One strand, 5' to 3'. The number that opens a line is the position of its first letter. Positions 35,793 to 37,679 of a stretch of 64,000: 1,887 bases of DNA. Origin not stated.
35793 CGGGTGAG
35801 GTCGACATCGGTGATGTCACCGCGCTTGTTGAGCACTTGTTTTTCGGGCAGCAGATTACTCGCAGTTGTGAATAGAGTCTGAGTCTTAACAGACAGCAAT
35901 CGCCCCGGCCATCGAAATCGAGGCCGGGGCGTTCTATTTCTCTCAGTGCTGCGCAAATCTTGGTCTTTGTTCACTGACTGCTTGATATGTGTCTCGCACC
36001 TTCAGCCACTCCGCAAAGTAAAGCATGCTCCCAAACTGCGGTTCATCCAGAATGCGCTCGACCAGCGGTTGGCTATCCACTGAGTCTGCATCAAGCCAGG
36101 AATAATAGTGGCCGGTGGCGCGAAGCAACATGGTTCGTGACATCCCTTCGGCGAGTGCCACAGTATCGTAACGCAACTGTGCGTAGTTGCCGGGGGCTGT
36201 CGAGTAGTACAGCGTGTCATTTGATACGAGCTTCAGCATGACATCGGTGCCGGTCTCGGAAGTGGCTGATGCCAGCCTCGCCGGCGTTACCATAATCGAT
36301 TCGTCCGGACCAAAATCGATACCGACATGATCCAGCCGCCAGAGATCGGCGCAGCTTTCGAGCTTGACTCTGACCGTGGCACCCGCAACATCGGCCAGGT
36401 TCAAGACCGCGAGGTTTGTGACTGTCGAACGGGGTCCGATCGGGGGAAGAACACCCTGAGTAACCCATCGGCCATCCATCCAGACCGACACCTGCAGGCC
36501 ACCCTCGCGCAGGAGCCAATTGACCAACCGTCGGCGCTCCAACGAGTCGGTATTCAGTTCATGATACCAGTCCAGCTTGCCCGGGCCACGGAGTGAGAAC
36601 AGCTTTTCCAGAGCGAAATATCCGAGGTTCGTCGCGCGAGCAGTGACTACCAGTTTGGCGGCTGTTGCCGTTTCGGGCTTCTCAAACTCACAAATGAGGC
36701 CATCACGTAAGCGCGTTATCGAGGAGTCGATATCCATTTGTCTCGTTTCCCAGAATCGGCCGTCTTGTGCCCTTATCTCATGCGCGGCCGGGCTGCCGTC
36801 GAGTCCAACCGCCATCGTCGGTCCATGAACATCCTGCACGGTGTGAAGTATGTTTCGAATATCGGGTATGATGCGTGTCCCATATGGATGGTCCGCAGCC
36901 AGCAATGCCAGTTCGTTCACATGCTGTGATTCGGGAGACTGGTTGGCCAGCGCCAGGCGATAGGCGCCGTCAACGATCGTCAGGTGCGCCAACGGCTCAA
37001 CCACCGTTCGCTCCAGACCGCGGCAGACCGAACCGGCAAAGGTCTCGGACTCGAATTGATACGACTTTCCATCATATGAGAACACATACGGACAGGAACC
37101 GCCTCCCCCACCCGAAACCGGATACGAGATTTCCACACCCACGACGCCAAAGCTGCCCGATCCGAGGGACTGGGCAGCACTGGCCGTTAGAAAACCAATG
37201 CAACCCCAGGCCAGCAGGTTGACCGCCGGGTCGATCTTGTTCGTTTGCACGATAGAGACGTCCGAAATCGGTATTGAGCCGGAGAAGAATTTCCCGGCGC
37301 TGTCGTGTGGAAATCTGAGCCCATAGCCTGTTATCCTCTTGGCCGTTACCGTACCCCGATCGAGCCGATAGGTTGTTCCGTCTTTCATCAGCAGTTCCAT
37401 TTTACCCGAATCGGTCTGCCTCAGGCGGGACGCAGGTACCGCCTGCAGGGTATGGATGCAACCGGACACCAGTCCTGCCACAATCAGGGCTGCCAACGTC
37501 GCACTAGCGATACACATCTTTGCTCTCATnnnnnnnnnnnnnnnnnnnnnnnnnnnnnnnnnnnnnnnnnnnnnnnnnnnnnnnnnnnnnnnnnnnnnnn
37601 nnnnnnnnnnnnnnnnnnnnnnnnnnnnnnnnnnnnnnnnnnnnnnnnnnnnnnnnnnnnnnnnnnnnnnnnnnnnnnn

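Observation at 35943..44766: Sigma-54-controlled envelope operon built around an orphan ketoacyl synthase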

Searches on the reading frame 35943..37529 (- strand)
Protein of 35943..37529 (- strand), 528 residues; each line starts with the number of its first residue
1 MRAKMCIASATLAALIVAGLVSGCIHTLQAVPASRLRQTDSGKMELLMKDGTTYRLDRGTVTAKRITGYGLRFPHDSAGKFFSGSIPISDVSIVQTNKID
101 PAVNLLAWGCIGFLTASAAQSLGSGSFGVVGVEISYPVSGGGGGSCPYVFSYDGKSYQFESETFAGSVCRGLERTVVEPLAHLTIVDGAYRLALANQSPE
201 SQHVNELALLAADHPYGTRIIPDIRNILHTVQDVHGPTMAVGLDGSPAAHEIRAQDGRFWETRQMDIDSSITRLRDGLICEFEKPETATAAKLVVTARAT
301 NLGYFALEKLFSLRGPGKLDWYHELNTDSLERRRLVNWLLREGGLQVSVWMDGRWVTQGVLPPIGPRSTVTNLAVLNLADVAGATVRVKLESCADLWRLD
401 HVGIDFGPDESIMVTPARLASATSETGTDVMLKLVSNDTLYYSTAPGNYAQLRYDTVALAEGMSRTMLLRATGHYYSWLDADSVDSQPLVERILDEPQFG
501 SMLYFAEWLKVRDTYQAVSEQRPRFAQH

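Call 3: search_protein_families(library=pfam, proteins=[window:35943-37529:-], max_evalue=0.1)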
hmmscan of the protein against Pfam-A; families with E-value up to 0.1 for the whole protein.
window:35943-37529:- (528 aa): 0 families

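Call 4: search_protein_families(library=ncbifam, proteins=[window:35943-37529:-], max_evalue=0.1)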
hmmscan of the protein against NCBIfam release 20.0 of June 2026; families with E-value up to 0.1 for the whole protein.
window:35943-37529:- (528 aa): 0 families

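Call 7: find_homologous_proteins(query=window:35943-37529:-)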
Query window:35943-37529:- (528 aa): 14 proteins with E <= 0.001 among 8000 candidates.
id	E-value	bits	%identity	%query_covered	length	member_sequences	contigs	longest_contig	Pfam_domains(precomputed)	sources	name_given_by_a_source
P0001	0.0e+0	1202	100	100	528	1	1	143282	-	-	-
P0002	3.9e-161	555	49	95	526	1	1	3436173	-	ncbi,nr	ncbi:MAG: hypothetical protein JSU65_08395 [Candidatus Zixiibacteriota bacterium]|nr:MAG: hypothetic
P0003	2.5e-160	553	48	100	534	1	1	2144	-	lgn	-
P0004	1.3e-159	550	48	97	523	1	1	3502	-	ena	-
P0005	2.9e-150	519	49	98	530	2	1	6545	-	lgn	-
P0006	1.0e-139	485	44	97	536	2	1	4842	-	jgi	jgi:hypothetical protein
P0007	5.9e-138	479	43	99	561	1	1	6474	-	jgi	jgi:hypothetical protein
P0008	3.5e-136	473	43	97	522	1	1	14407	-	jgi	-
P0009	3.0e-131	457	42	98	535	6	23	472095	-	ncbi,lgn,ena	-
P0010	3.0e-127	443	42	96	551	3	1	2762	-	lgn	-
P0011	4.0e-127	443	43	96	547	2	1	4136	-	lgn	-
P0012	8.6e-126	439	40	100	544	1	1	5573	-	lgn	-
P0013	1.0e-121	425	40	98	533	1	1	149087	-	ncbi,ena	-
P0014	5.3e-90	321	34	97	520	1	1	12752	-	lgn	-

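Call 10: find_encoding_contigs(protein=P0002, flank=10000, max_places=2)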
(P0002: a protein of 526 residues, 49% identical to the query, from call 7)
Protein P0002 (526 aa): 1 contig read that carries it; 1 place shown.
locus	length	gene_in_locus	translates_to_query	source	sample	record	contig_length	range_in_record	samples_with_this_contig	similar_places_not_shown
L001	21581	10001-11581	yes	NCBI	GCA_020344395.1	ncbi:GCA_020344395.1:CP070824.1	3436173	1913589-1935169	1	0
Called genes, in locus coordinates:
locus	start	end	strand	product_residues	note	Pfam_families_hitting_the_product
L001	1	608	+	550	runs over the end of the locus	PF00817:IMS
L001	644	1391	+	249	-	PF02811:PHP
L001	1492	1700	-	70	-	-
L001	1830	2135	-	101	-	-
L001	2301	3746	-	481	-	-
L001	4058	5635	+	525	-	PF01590:GAF, PF13185:GAF_2, PF00158:Sigma54_activat, PF14532:Sigma54_activ_2, PF07724:AAA_2 (weak), PF07728:AAA_5 (weak), PF25601:AAA_lid_14, PF02954:HTH_8 (weak)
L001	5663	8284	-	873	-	PF00069:Pkinase, PF07714:PK_Tyr_Ser-Thr, PF01636:APH (faint), PF03109:ABC1 (weak), PF13181:TPR_8 (faint), PF13428:TPR_14 (faint), PF00515:TPR_1 (faint), PF13414:TPR_11 (faint), +5 more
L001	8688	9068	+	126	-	-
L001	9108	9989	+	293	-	-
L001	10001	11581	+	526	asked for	-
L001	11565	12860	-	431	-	PF03952:Enolase_N, PF00113:Enolase_C, PF13378:MR_MLE_C (weak)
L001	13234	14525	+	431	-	PF01235:Na_Ala_symp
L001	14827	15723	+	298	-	PF02481:DNA_processg_A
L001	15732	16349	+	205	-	PF01205:Impact_N, PF09186:DUF1949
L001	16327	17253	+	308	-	PF00294:PfkB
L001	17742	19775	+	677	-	PF13229:Beta_helix, PF17161:DUF5123 (faint), PF13229:Beta_helix, PF08480:Disaggr_assoc, PF13385:Laminin_G_3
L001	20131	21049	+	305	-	PF13489:Methyltransf_23, PF08241:Methyltransf_11, PF08242:Methyltransf_12, PF13649:Methyltransf_25 (faint), PF13847:Methyltransf_31 (weak)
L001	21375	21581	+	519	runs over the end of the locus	PF02897:Peptidase_S9_N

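Call 11: find_encoding_contigs(protein=P0009, flank=10000, max_places=2)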
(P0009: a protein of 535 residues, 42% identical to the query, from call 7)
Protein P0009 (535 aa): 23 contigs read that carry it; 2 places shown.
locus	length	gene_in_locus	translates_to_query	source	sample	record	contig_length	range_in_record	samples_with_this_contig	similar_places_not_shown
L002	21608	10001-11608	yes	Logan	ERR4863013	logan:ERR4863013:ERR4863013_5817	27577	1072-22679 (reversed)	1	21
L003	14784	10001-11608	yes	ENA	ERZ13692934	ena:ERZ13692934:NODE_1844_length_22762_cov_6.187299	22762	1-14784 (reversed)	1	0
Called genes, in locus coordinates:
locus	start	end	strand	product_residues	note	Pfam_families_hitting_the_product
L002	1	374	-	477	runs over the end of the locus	PF02310:B12-binding, PF04055:Radical_SAM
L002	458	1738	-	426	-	-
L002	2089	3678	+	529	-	PF01590:GAF, PF13185:GAF_2, PF00158:Sigma54_activat, PF14532:Sigma54_activ_2, PF07724:AAA_2 (weak), PF07728:AAA_5 (weak), PF25601:AAA_lid_14, PF02954:HTH_8, +1 more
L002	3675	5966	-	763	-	PF00069:Pkinase, PF07714:PK_Tyr_Ser-Thr, PF03109:ABC1, PF13428:TPR_14 (faint), PF14559:TPR_19 (faint), PF21033:RMD1-3 (faint), PF13181:TPR_8 (faint), PF13432:TPR_16 (weak), +4 more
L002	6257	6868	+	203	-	-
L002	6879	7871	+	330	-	-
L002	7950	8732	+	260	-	-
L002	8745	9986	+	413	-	PF00109:ketoacyl-synt, PF02801:Ketoacyl-synt_C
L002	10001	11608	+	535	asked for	-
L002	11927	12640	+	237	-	-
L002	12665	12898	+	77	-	PF14086:DUF4266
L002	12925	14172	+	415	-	PF12094:DUF3570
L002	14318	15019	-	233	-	PF00404:Dockerin_1 (weak)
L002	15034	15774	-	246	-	PF00404:Dockerin_1 (weak)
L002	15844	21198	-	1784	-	PF13585:CHU_C (faint), PF18962:Por_Secre_tail (faint), PF13860:FlgD_ig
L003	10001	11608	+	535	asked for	-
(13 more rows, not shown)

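Call 12: find_encoding_contigs(protein=P0013, flank=10000, max_places=2)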
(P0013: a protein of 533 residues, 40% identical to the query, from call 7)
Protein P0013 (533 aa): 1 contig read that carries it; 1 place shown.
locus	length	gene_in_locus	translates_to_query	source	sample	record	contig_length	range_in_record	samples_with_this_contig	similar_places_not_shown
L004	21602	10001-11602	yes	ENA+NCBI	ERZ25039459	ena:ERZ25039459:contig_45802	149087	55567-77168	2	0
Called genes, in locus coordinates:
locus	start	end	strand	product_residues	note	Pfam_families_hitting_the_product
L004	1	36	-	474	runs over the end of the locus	PF02310:B12-binding, PF04055:Radical_SAM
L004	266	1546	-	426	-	-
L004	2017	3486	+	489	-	PF01590:GAF, PF13185:GAF_2, PF00158:Sigma54_activat, PF01078:Mg_chelatase (faint), PF14532:Sigma54_activ_2, PF07728:AAA_5, PF25601:AAA_lid_14, PF02954:HTH_8, +1 more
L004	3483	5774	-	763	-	PF00069:Pkinase, PF01636:APH (faint), PF07714:PK_Tyr_Ser-Thr, PF03109:ABC1, PF13428:TPR_14 (faint), PF14559:TPR_19 (faint), PF13181:TPR_8 (faint), PF13432:TPR_16 (weak), +5 more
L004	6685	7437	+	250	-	-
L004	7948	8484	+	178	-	-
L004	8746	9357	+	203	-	PF00109:ketoacyl-synt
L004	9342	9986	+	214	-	PF00109:ketoacyl-synt (weak), PF02801:Ketoacyl-synt_C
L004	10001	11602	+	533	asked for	-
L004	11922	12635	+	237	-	-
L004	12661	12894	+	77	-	PF14086:DUF4266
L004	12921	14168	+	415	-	PF12094:DUF3570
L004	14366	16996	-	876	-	PF13620:CarboxypepD_reg, PF13715:CarbopepD_reg_2 (weak), PF22904:NOMO1-like_2nd (faint)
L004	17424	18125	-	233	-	PF00404:Dockerin_1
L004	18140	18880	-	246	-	PF00404:Dockerin_1 (weak)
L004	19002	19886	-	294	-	PF00963:Cohesin (weak)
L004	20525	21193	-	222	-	-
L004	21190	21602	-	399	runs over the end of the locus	-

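Call 23: predict_structure(alignment_id=A1)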
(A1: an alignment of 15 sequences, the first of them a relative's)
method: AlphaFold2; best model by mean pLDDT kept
length: 528 residues; sequences in the alignment: 15
mean_pLDDT: 79.7   pTM: 0.75
mean pLDDT of the five models: 79.7, 77.3, 75.6, 75.1, 75.1
residues with pLDDT >= 90: 179; 70-90: 236; 50-70: 62; < 50: 51
segments of 3 or more residues with pLDDT < 50: 1-3, 100-145
pLDDT, mean of each block of 10 residues (from residue 1): 54 62 57 79 84 87 90 81 90 73 45 41 30 25 58 91 72 85 92 81 84 96 92 94 88 86 62 82 94 92 82 84 86 87 92 93 79 94 94 89 95 95 88 75 77 94 94 77 86 90 82 71 71
secondary structure, 60 per line:
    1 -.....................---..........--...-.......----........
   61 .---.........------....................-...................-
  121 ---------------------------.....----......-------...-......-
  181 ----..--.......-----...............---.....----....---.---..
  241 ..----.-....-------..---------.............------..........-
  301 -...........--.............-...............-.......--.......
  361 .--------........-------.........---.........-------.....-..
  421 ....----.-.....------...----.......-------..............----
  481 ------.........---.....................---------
elements in order: H2-22 E26-32 E42-48 E53-61 E65-73 E80-87 E91-99 H101-119 E148-152 E157-162 E174-179 E189-195 E201-215 E219-223 E228-231 E239-242 H249-252 H271-274 E275-283 E290-299 H302-312 H315-327 H329-343 E345-351 E354-361 E370-377 E385-393 E397-405 E413-417 E419-424 H431-435 E442-444 E449-455 E463-476 H487-495 H499-519

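Call 29: fold_search(model_id=the predicted structure, library=pdb)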
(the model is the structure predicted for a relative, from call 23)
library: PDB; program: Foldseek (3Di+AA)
matches with E <= 10: 1617; with E <= 0.001: 9
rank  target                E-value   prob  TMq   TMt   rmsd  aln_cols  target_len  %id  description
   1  7kmp                  7.6e-05  0.57  0.13  0.09  20.5       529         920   11  Crystal structure of the GH31 alpha-xylosidase (Xac1773) from Xanthomonas citri (released 2021-05-26)
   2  7knc                  1.5e-04  0.60  0.14  0.09  21.4       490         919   11  Crystal structure of the GH31 alpha-xylosidase (Xac1773) from Xanthomonas citri (released 2021-05-26)
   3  4ind_A                4.5e-04  0.38  0.12  0.16  27.5       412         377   10  The Triple Jelly Roll Fold and Turret Assembly in an Archaeal Virus (released 2013-01-23)
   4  7eeq_1                5.0e-04  0.69  0.15  0.17  20.4       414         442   10  Cyanophage Pam1 tail machine (released 2021-10-20)
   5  8a19_A                8.1e-04  0.72  0.19  0.09  25.2       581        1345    6  Structure of a leucinostatin derivative determined by host lattice display : L1E4V1 construct (released 2022-12-07)
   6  3j31_P                8.6e-04  0.35  0.12  0.16  28.0       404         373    9  Life in the extremes: atomic structure of Sulfolobus Turreted Icosahedral Virus (released 2013-05-01)
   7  2df7_N                9.1e-04  0.41  0.14  0.17  23.5       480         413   10  Crystal structure of infectious bursal disease virus VP2 subviral particle (released 2006-06-27)
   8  2df7_H                9.1e-04  0.11  0.08  0.10  24.8       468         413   12  Crystal structure of infectious bursal disease virus VP2 subviral particle (released 2006-06-27)
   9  7vrp_J                9.6e-04  0.35  0.14  0.17  23.6       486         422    9  Structure of infectious bursal disease virus Gx strain (released 2022-03-30)
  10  8a1a_A                1.0e-03  0.66  0.18  0.09  26.6       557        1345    8  Structure of a leucinostatin derivative determined by host lattice display : L1F11V1 construct (released 2022-12-07)
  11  6a48                  1.1e-03  0.38  0.16  0.14  17.5       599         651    8  Crystal structure of reelin N-terminal region (released 2019-06-19)
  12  5x7o_A                1.1e-03  0.35  0.16  0.07  27.0       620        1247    9  Crystal structure of Paenibacillus sp. 598K alpha-1,6-glucosyltransferase (released 2017-07-26)
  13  7vrp_I                1.1e-03  0.30  0.14  0.17  27.2       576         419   10  Structure of infectious bursal disease virus Gx strain (released 2022-03-30)
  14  7qyd_A                1.2e-03  0.87  0.17  0.14  21.5       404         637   10  mosquitocidal Cry11Ba determined at pH 6.5 from naturally-occurring nanocrystals by Serial femtosecond crystallography (released 2022-07-27)
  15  6qfk_A                1.2e-03  0.63  0.18  0.08  26.9       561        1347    8  EngBF DARPin Fusion 4b G10 (released 2019-11-06)
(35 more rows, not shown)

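Call 36: search_solved_structures(query=A1, max_evalue=1)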
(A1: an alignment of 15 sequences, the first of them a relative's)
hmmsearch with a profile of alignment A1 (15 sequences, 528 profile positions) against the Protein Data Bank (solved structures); distinct sequences matched with E-value up to 1: 1.
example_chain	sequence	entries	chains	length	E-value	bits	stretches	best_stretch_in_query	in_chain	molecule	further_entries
3t33_A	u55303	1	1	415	0.45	12.1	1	137-201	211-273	G protein coupled receptor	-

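Call 38: search_protein_families(library=pfam, proteins=[L002:6257-6868:+, L002:6879-7871:+], max_evalue=0.01)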
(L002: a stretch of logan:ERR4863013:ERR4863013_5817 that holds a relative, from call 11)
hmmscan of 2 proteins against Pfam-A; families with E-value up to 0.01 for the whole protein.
L002:6257-6868:+ (203 aa): 0 families

L002:6879-7871:+ (330 aa): 0 families

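Call 42: find_related_loci(query=A1, collection=genome_contigs, flank=8000)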
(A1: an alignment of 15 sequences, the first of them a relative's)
Query A1 (528 aa) in genome_contigs; peptide patterns used: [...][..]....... (x = any residue, [..] = any of these).
14 stretches matched a pattern; 7 encode a relative of the query (tblastn E <= 1e-3); 7 distinct loci.
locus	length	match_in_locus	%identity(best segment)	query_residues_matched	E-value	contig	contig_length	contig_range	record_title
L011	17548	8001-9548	42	12-528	9e-130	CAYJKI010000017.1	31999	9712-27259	MAG TPA_asm: uncultured Ignavibacteria bacterium isolate ERP124720_co1_89 genome assembly, contig: NODE_1919_length_3199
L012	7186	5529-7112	40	4-528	8e-129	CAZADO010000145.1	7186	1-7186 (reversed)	MAG TPA_asm: uncultured Alphaproteobacteria bacterium isolate SRP185410_co1_298 genome assembly, contig: k141_1459626, w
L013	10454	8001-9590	40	4-525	7e-129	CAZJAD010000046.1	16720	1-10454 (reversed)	MAG TPA_asm: uncultured Alphaproteobacteria bacterium isolate binchicken_co89_462 genome assembly, contig: NODE_6277_len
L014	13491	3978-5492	42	23-528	1e-126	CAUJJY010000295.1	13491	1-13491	MAG: candidate division Zixibacteria bacterium isolate KLAP179 genome assembly, contig: KLAP179_461334, whole genome sho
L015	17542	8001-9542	40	12-528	3e-126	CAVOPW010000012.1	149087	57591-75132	MAG: uncultured bacterium isolate MFD00032.bin.2.168 genome assembly, contig: contig_45802, whole genome shotgun sequenc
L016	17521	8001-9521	39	9-508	5e-109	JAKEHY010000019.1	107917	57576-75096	MAG: Candidatus Zixiibacteriota bacterium isolate PMV_8.32 PMV_8.32.k101_395445, whole genome shotgun sequence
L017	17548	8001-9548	31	1-510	5e-79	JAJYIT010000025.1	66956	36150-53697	MAG: Bacteroidetes bacterium isolate DBS2-1.bin131 NODE_691_length_66956_cov_6.654551, whole genome shotgun sequence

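Call 47: search_protein_representatives(alignment_id=A1)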
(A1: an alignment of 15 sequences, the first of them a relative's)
Query: 15 sequences, 528 profile positions. Proteins with E-value up to 0.001 (for the whole library): 4939; up to 1e-10: 2930; up to 1e-30: 1474. The best 150 are listed.
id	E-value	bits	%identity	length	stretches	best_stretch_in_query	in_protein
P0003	1.6e-233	792.4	-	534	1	1-527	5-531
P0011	8.3e-225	763.7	-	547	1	1-527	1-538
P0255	4.1e-204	695.4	-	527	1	1-525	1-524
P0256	1.4e-203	693.6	-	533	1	6-527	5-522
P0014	9.5e-196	667.8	-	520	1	1-515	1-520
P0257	1.6e-195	667.0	-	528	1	1-525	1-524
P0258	2.2e-182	623.7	-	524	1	3-519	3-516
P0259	1.6e-168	578.0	-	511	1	7-515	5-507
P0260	5.5e-162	556.3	-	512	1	1-514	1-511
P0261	3.4e-160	550.5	-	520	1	1-514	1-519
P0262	3.1e-158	544.0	-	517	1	10-521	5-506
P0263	1.2e-154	532.2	-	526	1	5-516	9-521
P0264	2.1e-153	528.0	-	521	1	9-514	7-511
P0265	2.8e-149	514.4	-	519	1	1-514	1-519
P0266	7.1e-149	513.1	-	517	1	4-515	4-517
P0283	3.0e-125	435.1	-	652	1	77-506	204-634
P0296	3.0e-113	395.5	-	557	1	77-519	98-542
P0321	3.9e-107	375.4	-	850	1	136-506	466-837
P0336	6.9e-104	364.6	-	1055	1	141-506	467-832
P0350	1.4e-101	357.1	-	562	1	37-516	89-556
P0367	2.1e-98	346.5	-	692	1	44-509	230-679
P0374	3.7e-97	342.4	-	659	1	80-502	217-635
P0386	3.0e-95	336.2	-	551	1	140-514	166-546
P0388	5.0e-95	335.4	-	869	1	136-507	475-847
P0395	9.0e-95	334.6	-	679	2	141-511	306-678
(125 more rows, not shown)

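Call 48: search_protein_families(library=pfam, proteins=[P0321, P0336, P0388, P0395, P0367, P0374, P0283, P0350, P0386, P0296], max_evalue=0.01)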
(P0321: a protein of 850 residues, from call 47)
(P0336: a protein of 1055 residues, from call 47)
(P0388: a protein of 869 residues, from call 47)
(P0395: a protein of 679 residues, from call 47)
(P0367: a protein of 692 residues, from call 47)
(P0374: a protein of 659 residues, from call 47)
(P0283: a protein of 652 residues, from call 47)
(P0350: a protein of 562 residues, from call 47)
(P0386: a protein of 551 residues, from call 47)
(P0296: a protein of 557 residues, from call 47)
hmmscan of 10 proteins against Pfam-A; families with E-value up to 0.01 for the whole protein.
P0321 (850 aa): 0 families

P0336 (1055 aa): 4 families
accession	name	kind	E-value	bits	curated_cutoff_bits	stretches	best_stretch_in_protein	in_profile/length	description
PF13229.12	Beta_helix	-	4.9e-25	88.4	25.9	2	836-979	20-155/158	Right handed beta helix region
PF05048.19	NosD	-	5.6e-23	81.9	23.6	2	836-958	57-173/212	Periplasmic copper-binding protein (NosD)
PF07602.17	DUF1565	-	1.6e-06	28.1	20.3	1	398-463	102-168/257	Protein of unknown function (DUF1565)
PF12708.12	Pect-lyase_RHGA_epim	-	0.00025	21.4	27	0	339-407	16-88/213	Rhamnogalacturonase A/epimerase, pectate lyase-like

P0388 (869 aa): 2 families
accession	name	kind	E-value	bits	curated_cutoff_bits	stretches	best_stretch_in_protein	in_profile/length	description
PF03781.23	FGE-sulfatase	-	1.3e-35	123.7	23.3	1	134-384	5-255/255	Sulfatase-modifying factor enzyme 1-like domain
PF18911.6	PKD_4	-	2.2e-08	34.5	27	2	408-480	18-84/85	PKD domain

P0395 (679 aa): 0 families

P0367 (692 aa): 0 families

P0374 (659 aa): 0 families

P0283 (652 aa): 0 families

P0350 (562 aa): 0 families

P0386 (551 aa): 0 families

P0296 (557 aa): 0 families
